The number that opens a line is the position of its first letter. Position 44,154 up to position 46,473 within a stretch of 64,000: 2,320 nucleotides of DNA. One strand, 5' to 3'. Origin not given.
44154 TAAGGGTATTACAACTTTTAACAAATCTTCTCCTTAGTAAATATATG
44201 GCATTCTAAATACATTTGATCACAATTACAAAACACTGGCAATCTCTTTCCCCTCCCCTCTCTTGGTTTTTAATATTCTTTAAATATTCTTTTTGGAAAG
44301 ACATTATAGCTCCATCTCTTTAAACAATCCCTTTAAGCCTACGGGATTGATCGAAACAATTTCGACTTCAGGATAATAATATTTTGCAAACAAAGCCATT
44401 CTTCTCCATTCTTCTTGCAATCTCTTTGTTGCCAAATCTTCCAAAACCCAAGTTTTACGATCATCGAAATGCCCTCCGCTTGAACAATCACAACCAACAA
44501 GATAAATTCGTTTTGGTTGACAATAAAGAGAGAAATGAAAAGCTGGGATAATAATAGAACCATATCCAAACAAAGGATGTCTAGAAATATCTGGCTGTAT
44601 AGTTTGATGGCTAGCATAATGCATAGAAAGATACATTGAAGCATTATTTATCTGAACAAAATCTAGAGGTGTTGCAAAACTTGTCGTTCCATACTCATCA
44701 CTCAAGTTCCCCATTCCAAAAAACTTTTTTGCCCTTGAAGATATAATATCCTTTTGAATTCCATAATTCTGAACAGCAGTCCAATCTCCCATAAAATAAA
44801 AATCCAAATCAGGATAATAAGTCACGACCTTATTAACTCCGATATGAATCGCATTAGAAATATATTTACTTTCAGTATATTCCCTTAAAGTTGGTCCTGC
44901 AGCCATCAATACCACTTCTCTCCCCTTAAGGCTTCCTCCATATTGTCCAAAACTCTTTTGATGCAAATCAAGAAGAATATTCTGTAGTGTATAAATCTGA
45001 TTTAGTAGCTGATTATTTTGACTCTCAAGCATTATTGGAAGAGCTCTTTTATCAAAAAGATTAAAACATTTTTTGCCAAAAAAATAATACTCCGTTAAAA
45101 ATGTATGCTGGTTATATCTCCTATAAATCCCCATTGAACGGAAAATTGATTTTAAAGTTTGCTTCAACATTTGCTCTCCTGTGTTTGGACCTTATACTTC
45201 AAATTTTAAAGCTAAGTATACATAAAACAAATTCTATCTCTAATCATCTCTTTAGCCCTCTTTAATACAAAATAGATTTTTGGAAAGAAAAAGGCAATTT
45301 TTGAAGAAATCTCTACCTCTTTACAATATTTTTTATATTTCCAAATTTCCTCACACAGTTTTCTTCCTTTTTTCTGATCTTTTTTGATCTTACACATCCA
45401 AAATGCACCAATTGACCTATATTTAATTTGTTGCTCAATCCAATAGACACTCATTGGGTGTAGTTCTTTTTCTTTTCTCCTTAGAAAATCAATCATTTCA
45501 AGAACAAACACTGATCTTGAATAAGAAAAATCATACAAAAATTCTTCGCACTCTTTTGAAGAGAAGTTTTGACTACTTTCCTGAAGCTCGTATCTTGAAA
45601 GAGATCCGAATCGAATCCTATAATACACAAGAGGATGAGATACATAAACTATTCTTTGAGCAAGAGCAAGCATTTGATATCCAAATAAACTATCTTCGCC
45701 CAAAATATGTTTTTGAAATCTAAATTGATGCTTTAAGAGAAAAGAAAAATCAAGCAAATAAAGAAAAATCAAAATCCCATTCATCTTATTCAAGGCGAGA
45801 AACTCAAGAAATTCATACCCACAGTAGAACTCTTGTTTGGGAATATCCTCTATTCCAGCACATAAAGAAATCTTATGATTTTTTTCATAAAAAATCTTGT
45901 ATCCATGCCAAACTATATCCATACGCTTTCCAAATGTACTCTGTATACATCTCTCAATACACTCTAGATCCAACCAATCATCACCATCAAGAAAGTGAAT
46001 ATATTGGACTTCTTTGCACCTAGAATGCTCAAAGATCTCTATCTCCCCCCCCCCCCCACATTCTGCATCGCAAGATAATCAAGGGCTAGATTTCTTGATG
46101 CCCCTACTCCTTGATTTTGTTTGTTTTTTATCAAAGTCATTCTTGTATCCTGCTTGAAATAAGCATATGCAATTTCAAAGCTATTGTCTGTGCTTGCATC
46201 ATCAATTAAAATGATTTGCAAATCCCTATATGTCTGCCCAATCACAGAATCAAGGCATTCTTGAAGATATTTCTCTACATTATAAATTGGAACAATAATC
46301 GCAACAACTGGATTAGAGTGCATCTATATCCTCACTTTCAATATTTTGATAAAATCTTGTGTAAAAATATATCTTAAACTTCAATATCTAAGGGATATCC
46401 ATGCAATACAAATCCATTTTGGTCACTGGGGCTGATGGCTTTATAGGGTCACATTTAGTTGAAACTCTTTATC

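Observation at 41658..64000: Large contingency-type glycan island: nonulosonic acid biosynthesis/decoration genes with seven poly-G/C tracts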

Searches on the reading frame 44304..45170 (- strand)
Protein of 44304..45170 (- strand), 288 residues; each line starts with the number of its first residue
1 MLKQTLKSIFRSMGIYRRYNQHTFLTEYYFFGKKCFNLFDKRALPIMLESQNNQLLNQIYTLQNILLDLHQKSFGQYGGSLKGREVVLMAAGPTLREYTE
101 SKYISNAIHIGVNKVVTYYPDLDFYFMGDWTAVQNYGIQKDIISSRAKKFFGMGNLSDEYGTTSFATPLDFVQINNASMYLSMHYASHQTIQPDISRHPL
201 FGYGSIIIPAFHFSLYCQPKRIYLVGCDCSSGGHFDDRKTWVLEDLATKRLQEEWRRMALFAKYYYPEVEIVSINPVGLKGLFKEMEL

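Call 4: search_protein_families(library=pfam, proteins=[window:44304-45170:-], max_evalue=0.01)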
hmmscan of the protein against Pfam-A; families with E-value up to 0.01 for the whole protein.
window:44304-45170:- (288 aa): 1 family
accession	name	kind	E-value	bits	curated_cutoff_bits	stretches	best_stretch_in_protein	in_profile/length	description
PF01973.23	MptE-like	-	0.00051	20.3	34.6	0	196-230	135-167/171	6-hydroxymethylpterin diphosphokinase MptE-like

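Call 18: search_protein_families(library=ncbifam, proteins=[window:44304-45170:-], max_evalue=0.001)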
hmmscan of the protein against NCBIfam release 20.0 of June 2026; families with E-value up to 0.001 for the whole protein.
window:44304-45170:- (288 aa): 0 families

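Call 38: search_solved_structures(query=window:44304-45170:-, max_evalue=1)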
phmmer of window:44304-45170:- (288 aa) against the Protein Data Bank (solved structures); distinct sequences matched with E-value up to 1: 3.
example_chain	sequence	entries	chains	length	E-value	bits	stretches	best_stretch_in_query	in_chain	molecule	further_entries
5gjk_A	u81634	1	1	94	0.62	12.4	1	25-77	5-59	SWI/SNF complex subunit SMARCC1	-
5tfm_A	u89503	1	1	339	0.65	12.3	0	136-183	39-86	Cadherin-23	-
7mdh_A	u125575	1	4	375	0.85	11.9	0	91-155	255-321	PROTEIN (MALATE DEHYDROGENASE)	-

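Call 71: find_homologous_proteins(query=window:44304-45170:-, max_evalue=0.00001)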
Query window:44304-45170:- (288 aa): 337 proteins with E <= 0.00001 among 487 candidates; the best 120 are listed.
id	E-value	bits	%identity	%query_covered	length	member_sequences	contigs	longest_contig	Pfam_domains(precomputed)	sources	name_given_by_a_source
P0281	1.7e-162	557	100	84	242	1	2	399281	-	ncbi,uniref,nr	ncbi:hypothetical protein [Helicobacter kayseriensis]|uniref:hypothetical protein n=1 Tax=Helicobact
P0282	4.3e-138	477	70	98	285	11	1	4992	PF01973.24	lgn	-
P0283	3.5e-135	468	68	99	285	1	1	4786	PF01973.24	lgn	-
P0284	1.4e-132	459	70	98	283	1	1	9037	PF01973.24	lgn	-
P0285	1.9e-129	449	69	98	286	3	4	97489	PF01973.24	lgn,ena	-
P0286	1.6e-127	443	66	99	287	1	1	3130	-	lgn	-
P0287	5.2e-126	438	67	97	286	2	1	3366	PF01973.24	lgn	-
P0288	5.1e-118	411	63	98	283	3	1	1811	PF01973.24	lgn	-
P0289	4.0e-116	405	63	98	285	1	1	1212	PF01973.24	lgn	-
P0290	1.1e-110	387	58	98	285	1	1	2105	PF01973.24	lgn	-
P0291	6.2e-104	365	58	98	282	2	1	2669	-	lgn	-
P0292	5.6e-88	313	49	97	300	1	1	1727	PF01973.24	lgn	-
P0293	9.8e-87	309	48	99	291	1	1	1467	-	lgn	-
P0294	1.1e-86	309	51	97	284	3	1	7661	-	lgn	-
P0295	2.6e-80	288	48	97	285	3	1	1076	PF01973.24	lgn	-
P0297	5.2e-44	169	41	80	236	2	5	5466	PF01973.24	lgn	-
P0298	1.0e-41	161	42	85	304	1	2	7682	PF01973.24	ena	-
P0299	6.6e-40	155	40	83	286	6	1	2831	PF01973.24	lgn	-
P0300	1.1e-39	154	40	76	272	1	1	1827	PF01973.24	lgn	-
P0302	1.4e-38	151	42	79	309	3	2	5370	PF01973.24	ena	-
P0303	5.4e-38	149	39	80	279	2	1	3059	PF01973.24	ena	-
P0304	2.3e-37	147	38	82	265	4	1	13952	PF01973.24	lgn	-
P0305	2.3e-37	147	40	76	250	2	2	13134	PF01973.24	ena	-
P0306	2.5e-37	147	39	80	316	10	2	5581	PF01973.24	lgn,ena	-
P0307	2.6e-37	147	34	93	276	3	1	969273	PF01973.24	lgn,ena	-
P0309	8.9e-37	145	39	80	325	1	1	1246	PF01973.24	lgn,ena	-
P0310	1.2e-36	144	36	80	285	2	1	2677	PF01973.24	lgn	-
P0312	1.3e-36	144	40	84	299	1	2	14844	PF01973.24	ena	-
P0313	1.8e-36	144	35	98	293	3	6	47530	PF01973.24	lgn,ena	-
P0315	2.3e-36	143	37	81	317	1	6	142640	PF01973.24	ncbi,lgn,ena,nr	ncbi:MAG: hypothetical protein J6Y03_02360 [Alphaproteobacteria bacterium]|nr:hypothetical protein [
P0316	6.6e-36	142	39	77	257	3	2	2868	PF01973.24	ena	-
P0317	7.3e-36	142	36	83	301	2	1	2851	PF01973.24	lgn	-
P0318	1.0e-35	141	35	83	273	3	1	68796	PF01973.24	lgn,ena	-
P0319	1.1e-35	141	37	91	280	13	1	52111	PF01973.24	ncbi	-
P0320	1.6e-35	141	37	81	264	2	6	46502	PF01973.24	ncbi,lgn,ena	-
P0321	1.7e-35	141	36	82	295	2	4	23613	PF01973.24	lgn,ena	-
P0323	2.9e-35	140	37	90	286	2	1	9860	PF01973.24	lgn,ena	-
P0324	3.0e-35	140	38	75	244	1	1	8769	PF01973.24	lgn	-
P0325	3.7e-35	140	35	91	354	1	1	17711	PF01973.24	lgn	-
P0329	6.7e-35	139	37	77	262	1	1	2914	PF01973.24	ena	-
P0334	1.1e-34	138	38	76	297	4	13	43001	PF01973.24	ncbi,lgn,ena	-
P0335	1.5e-34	138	35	83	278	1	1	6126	PF01973.24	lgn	-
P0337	2.2e-34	137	35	83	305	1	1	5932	PF01973.24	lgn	-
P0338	2.7e-34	137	38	77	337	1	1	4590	PF01973.24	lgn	-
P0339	4.0e-34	136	36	95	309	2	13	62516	PF01973.24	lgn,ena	-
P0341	6.0e-34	136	38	76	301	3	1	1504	PF01973.24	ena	-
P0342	9.6e-34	135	37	76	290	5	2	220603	PF01973.24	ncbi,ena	-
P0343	1.1e-33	135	34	92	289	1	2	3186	PF01973.24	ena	-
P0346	1.2e-33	135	34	93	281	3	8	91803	PF01973.24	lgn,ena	-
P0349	1.9e-33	134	38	75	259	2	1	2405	PF01973.24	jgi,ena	-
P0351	3.0e-33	133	36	76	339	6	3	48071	PF01973.24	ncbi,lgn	-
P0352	3.8e-33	133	36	82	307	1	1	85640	PF01973.24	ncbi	-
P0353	4.1e-33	133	36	77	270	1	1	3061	PF01973.24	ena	-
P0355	4.3e-33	133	35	86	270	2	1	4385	PF01973.24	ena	-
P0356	5.1e-33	133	38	80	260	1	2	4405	PF01973.24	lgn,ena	-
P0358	6.6e-33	132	35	82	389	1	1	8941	PF01973.24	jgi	jgi:hypothetical protein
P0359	7.0e-33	132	36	76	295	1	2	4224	PF01973.24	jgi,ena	-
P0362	1.1e-32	131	39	76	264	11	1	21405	PF01973.24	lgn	-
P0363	1.2e-32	131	35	76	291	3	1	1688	PF01973.24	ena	-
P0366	1.7e-32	131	38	77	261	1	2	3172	PF01973.24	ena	-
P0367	1.9e-32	131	36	76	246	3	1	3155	PF01973.24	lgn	-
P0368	2.0e-32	131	39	75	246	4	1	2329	PF01973.24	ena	-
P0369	2.0e-32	131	34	77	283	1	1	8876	PF01973.24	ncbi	-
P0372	2.4e-32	130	36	77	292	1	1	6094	PF01973.24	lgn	-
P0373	2.6e-32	130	31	94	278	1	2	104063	PF01973.24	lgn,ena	-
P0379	4.1e-32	130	32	97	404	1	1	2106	PF01973.24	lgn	-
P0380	4.2e-32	130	35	75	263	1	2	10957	PF01973.24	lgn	-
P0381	4.7e-32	129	37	80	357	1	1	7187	PF01973.24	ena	-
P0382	6.2e-32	129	37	76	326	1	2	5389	PF01973.24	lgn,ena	-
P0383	7.7e-32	129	33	83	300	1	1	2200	PF01973.24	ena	-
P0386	9.3e-32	128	34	77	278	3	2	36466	PF01973.24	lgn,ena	-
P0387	1.0e-31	128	37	77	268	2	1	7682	PF01973.24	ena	-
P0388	1.1e-31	128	35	82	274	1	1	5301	PF01973.24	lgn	-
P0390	1.4e-31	128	38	76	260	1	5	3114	PF01973.24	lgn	-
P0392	1.6e-31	128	35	85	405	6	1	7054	PF01973.24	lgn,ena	-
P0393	2.0e-31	127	36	75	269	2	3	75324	PF01973.24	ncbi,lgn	-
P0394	2.7e-31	127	36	75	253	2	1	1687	PF01973.24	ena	-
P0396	3.0e-31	127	34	82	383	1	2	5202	PF01973.24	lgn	-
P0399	4.9e-31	126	35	75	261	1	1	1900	PF01973.24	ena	-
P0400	4.9e-31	126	38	78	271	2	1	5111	PF01973.24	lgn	-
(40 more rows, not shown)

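Call 74: find_encoding_contigs(protein=P0285, flank=8000, max_places=4)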
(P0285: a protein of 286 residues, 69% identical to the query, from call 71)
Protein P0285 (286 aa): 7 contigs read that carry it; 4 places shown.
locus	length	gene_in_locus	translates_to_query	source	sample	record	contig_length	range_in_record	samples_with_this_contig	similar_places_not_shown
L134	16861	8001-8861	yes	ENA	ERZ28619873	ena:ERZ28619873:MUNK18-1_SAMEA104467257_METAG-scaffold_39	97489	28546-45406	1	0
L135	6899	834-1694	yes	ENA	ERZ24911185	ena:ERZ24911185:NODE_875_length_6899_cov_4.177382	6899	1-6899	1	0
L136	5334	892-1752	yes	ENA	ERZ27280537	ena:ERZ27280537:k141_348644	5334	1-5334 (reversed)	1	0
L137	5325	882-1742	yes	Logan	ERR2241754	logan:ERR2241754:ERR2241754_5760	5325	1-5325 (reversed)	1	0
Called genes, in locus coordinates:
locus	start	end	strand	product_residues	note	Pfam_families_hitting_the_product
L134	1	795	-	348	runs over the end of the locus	PF08545:ACP_syn_III, PF08541:ACP_syn_III_C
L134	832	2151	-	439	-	PF00501:AMP-binding, PF13193:AMP-binding_C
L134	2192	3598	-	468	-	PF00501:AMP-binding, PF13193:AMP-binding_C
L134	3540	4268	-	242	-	PF00106:adh_short, PF13561:adh_short_C2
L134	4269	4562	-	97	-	-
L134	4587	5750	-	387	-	PF01041:DegT_DnrJ_EryC1, PF00155:Aminotran_1_2 (weak)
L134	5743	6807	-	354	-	PF01370:Epimerase, PF02719:Polysacc_synt_2, PF04321:RmlD_sub_bind (weak), PF01073:3Beta_HSD, PF07993:NAD_binding_4, PF16363:GDP_Man_Dehyd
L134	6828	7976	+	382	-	PF00535:Glycos_transf_2, PF13641:Glyco_tranf_2_3 (weak)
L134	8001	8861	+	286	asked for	PF01973:MptE-like (faint)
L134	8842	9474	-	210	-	PF00702:Hydrolase, PF13419:HAD_2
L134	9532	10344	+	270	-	PF03328:HpcH_HpaI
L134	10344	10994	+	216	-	-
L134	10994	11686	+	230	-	PF02348:CTP_transf_3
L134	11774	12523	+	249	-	-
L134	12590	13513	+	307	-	PF01073:3Beta_HSD, PF01370:Epimerase, PF02719:Polysacc_synt_2, PF04321:RmlD_sub_bind, PF13460:NAD_binding_10 (faint), PF16363:GDP_Man_Dehyd, PF07993:NAD_binding_4 (weak)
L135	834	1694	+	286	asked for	PF01973:MptE-like (faint)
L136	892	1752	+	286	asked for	PF01973:MptE-like (faint)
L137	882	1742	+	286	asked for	PF01973:MptE-like (faint)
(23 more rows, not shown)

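Call 78: predict_structure(alignment_id=A1)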
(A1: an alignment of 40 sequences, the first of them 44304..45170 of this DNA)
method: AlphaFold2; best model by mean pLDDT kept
length: 288 residues; sequences in the alignment: 40
mean_pLDDT: 87.6   pTM: 0.85
mean pLDDT of the five models: 87.6, 87.5, 86.8, 86.2, 85.4
residues with pLDDT >= 90: 169; 70-90: 88; 50-70: 26; < 50: 5
segments of 3 or more residues with pLDDT < 50: 232-235
pLDDT, mean of each block of 10 residues (from residue 1): 91 94 92 95 90 87 92 98 97 80 86 92 94 92 98 76 76 97 74 91 86 98 84 49 71 91 97 84 87
secondary structure, 60 per line:
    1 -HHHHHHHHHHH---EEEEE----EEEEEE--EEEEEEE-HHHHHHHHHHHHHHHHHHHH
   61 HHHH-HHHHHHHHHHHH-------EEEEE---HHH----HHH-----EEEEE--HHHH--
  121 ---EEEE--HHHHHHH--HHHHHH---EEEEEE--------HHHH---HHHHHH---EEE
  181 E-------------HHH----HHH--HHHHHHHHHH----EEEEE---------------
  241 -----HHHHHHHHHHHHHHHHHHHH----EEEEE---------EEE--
elements in order: H2-12 E16-20 E25-30 E33-39 H41-64 H66-77 E85-89 E108-112 H115-118 E124-127 H130-136 H139-144 E148-153 H162-165 H169-174 E178-181 H207-216 E221-225 H246-265 E270-274 E284-286

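Call 80: fold_search(model_id=the predicted structure, library=pdb)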
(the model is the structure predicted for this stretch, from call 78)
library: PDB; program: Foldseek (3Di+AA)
matches with E <= 10: 1487; with E <= 0.001: 7
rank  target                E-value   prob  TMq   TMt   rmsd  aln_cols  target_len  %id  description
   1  9hmz_D                1.8e-05  1.00  0.37  0.34  11.9       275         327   14  Structure of Corynebacterium glutamicum SteA, a cell division regulator (released 2025-07-30)
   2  9hmz_G                2.1e-05  1.00  0.34  0.31  11.5       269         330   14  Structure of Corynebacterium glutamicum SteA, a cell division regulator (released 2025-07-30)
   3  9hmz_A                3.5e-05  1.00  0.35  0.32   9.2       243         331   15  Structure of Corynebacterium glutamicum SteA, a cell division regulator (released 2025-07-30)
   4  1ro7_B                3.0e-04  1.00  0.38  0.45   8.0       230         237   13  Structural analysis of the sialyltransferase CstII from Campylobacter jejuni in complex with a substrate analogue, CMP (released 2004-02-03)
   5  2drj                  3.6e-04  1.00  0.35  0.42   7.9       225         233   14  Xray structure of alpha-2,3/8-sialyltransferase CstII F91Y mutant (released 2007-04-24)
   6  1ro8_A                4.8e-04  1.00  0.40  0.45   7.6       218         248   14  Structural analysis of the sialyltransferase CstII from Campylobacter jejuni in complex with a substrate analogue, cyt (released 2004-02-03)
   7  1ro7_D                5.4e-04  1.00  0.39  0.46   8.3       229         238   14  Structural analysis of the sialyltransferase CstII from Campylobacter jejuni in complex with a substrate analogue, CMP (released 2004-02-03)
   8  2p56                  1.1e-03  1.00  0.38  0.42   8.4       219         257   13  Crystal structure of alpha-2,3-sialyltransferase from Campylobacter jejuni in apo form (released 2007-07-10)
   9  9c08_A                1.2e-03  1.00  0.32  0.39   7.8       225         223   12  Structure of Sialyl transferase from Pasturella Multocida (released 2025-06-11)
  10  2x62_A                2.1e-03  1.00  0.38  0.43   8.4       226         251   13  CRYSTAL STRUCTURE OF THE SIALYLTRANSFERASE CST-II Y81F IN COMPLEX WITH CMP (released 2011-02-23)
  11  8sd5_B                5.8e-03  0.99  0.39  0.48   6.5       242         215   12  Crystal structure of HPPK from Methanocaldococcus jannaschii (released 2024-07-03)
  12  6eow_B                5.8e-03  0.75  0.21  0.19  14.9       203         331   10  Structure of Raspberry Ketone Synthase with Hydroxybenzalacetone (released 2018-10-24)
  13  6eow_C                8.2e-03  0.69  0.21  0.19  14.7       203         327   11  Structure of Raspberry Ketone Synthase with Hydroxybenzalacetone (released 2018-10-24)
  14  5msd                  8.2e-03  0.41  0.23  0.13  21.2       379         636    8  Structure of the A domain of carboxylic acid reductase (CAR) from Nocardia iowensis in complex with AMP and benzoic acid (released 2017-07-05)
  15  4b7x_H                8.7e-03  0.75  0.19  0.17   9.1       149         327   11  Crystal structure of hypothetical protein PA1648 from Pseudomonas aeruginosa. (released 2013-01-09)
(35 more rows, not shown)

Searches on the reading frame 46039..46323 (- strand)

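Call 4: search_protein_families(library=pfam, proteins=[window:46039-46323:-], max_evalue=0.01)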
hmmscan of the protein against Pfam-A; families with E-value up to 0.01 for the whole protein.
window:46039-46323:- (94 aa): 2 families
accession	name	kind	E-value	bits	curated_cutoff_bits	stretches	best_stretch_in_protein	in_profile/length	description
PF00535.33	Glycos_transf_2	-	1e-23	84.6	23.3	1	9-83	2-76/168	Glycosyl transferase family 2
PF13641.12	Glyco_tranf_2_3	-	6.3e-06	26.8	27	1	6-79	2-78/230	Glycosyltransferase like family 2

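Call 18: search_protein_families(library=ncbifam, proteins=[window:46039-46323:-], max_evalue=0.001)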
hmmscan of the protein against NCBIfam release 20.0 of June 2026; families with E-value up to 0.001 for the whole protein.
window:46039-46323:- (94 aa): 20 families
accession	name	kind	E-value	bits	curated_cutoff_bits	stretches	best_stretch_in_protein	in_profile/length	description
NF007482.0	PRK10073.1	equivalog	2.1e-20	73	423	1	1-82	2-82/334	glycosyltransferase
NF047683.1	TeichurnBiosyTuaG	equivalog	4.8e-19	69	400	1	2-83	3-84/252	teichuronic acid biosynthesis protein TuaG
NF053739.1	GlytfEpsEBac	equivalog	4.9e-19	68.3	450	1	5-85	1-82/265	glycosyltransferase EpsE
TIGR03937.1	PgaC_IcaA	equivalog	4.2e-14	52.3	422.3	1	3-82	43-122/407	poly-beta-1,6-N-acetyl-D-glucosamine synthase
TIGR03111.1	glyc2_xrt_Gpos1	hypoth_equivalog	7.7e-13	48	363.95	1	4-80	48-126/439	TIGR03111 family XrtG-associated glycosyltransferase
NF050050.1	ProtGlycPglI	equivalog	1.1e-12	48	500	1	5-84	2-82/306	GalNAc(5)-diNAcBac-PP-undecaprenol beta-1,3-glucosyltransferase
NF007453.0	PRK10018.1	equivalog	2.1e-10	40.8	382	1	1-81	2-82/280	colanic acid biosynthesis glycosyltransferase WcaA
TIGR04242.1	nodulat_NodC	equivalog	2.1e-10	40.1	550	1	3-74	46-120/395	chitooligosaccharide synthase NodC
TIGR03965.1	mycofact_glyco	equivalog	4.6e-10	39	280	1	3-81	72-150/467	mycofactocin biosynthesis glycosyltransferase MftF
TIGR04017.1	WcaA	equivalog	1.2e-09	38.2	495.75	1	2-81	2-81/279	colanic acid biosynthesis glycosyltransferase WcaA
NF041394.1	GtaseAglG_Halo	equivalog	1.5e-09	37.6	440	1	7-81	3-78/304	glucosyl-dolichyl phosphate glucuronosyltransferase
TIGR03469.1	HpnB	hypoth_equivalog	2.9e-08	33.2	379.25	1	3-68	42-111/386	hopene-associated glycosyltransferase HpnB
NF041875.1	EPS_EpsD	equivalog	4.5e-08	32.9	370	1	7-81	1-75/325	exopolysaccharide biosynthesis glycosyltransferase EpsD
NF045692.1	OglycostaseCruG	equivalog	1.5e-07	30.7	600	1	7-70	43-106/386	2'-O-glycosyltransferase CruG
NF038299.1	EPS_HpsN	equivalog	3.6e-07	29.5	425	1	5-66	1-63/317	hormogonium polysaccharide biosynthesis glycosyltransferase HpsN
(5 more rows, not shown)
